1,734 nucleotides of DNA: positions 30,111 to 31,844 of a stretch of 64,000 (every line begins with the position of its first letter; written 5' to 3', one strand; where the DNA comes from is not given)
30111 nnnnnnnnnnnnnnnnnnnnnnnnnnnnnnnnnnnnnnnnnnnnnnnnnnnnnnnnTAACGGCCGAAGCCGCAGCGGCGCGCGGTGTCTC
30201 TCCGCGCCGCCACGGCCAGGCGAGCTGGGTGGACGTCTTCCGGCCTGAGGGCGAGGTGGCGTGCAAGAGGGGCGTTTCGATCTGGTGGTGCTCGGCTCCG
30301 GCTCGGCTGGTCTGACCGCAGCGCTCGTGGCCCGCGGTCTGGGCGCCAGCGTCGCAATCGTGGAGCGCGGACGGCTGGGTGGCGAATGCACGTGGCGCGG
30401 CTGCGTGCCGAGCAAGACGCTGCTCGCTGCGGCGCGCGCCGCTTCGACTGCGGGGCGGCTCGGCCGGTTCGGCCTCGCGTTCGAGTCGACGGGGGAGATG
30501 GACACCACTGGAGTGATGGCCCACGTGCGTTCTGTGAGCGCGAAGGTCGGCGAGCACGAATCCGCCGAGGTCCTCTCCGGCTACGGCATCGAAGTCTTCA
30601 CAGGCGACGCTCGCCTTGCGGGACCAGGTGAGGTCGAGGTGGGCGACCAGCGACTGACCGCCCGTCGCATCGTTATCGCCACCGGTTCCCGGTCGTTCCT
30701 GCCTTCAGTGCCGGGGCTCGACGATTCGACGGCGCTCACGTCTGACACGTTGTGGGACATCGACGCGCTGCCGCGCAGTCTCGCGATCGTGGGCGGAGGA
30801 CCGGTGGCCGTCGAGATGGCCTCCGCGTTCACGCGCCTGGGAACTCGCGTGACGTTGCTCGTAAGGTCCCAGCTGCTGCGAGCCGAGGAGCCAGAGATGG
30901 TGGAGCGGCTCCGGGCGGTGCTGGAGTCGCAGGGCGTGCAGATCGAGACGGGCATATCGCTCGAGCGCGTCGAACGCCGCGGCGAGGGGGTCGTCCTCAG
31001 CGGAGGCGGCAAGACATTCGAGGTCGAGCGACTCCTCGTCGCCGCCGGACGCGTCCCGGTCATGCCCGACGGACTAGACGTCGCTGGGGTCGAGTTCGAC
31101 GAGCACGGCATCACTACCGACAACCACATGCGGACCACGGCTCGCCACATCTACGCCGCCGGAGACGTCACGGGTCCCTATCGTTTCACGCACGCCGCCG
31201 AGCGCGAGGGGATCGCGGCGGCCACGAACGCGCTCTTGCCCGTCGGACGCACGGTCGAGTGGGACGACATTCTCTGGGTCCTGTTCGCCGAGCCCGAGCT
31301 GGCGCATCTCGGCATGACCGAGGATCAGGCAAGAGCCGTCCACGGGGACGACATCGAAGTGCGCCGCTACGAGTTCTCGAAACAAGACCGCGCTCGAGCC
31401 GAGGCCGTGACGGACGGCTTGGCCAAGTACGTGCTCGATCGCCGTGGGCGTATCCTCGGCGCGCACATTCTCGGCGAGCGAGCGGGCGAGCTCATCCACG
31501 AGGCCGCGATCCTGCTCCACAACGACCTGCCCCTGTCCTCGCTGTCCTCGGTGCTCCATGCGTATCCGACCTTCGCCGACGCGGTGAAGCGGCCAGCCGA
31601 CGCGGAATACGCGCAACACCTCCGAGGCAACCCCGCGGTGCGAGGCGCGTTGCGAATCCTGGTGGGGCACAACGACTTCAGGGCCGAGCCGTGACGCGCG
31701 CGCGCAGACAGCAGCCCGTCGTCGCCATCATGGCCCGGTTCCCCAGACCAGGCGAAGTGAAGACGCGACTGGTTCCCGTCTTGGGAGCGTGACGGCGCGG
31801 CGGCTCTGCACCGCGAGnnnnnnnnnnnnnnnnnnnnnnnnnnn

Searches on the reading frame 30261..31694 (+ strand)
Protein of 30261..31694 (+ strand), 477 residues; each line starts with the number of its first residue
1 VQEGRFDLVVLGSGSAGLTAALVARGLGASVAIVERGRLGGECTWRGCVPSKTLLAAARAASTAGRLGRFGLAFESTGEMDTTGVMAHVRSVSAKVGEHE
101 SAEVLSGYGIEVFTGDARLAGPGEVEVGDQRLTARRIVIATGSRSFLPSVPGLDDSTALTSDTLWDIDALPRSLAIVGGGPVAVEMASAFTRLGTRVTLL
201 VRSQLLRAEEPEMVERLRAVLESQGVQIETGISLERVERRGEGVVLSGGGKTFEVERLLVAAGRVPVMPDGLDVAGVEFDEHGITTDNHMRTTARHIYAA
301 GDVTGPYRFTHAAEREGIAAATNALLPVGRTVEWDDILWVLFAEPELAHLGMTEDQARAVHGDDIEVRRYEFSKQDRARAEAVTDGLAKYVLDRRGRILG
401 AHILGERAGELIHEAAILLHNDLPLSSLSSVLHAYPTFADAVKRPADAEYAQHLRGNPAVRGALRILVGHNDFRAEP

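Call 92: search_protein_families(library=pfam, proteins=[window:30261-31694:+], max_evalue=0.00001)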
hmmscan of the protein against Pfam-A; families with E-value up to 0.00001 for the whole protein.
window:30261-31694:+ (477 aa): 8 families
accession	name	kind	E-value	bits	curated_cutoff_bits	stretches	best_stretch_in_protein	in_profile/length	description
PF07992.20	Pyr_redox_2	-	2.4e-60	204.9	26.1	1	6-317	1-291/291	Pyridine nucleotide-disulphide oxidoreductase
PF02852.28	Pyr_redox_dim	-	1.1e-24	87.2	25.3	1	339-444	3-108/110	Pyridine nucleotide-disulphide oxidoreductase, dimerisation domain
PF00070.33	Pyr_redox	-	1.2e-18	67.8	22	1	174-246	2-79/82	Pyridine nucleotide-disulphide oxidoreductase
PF13738.12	Pyr_redox_3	-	4.3e-14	52.9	30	1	125-301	116-305/305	Pyridine nucleotide-disulphide oxidoreductase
PF01134.28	GIDA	-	2.4e-07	30.6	22.1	0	7-143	1-150/391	Glucose inhibited division protein A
PF03486.20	HI0933_like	-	1.3e-06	28.5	50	0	7-38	2-33/244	HI0933-like protein Rossmann domain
PF12831.13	FAD_oxidored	-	1.7e-06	28.1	27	1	7-114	1-107/416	FAD dependent oxidoreductase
PF00890.30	FAD_binding_2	-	6.6e-06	26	20.4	0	7-45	1-40/414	FAD binding domain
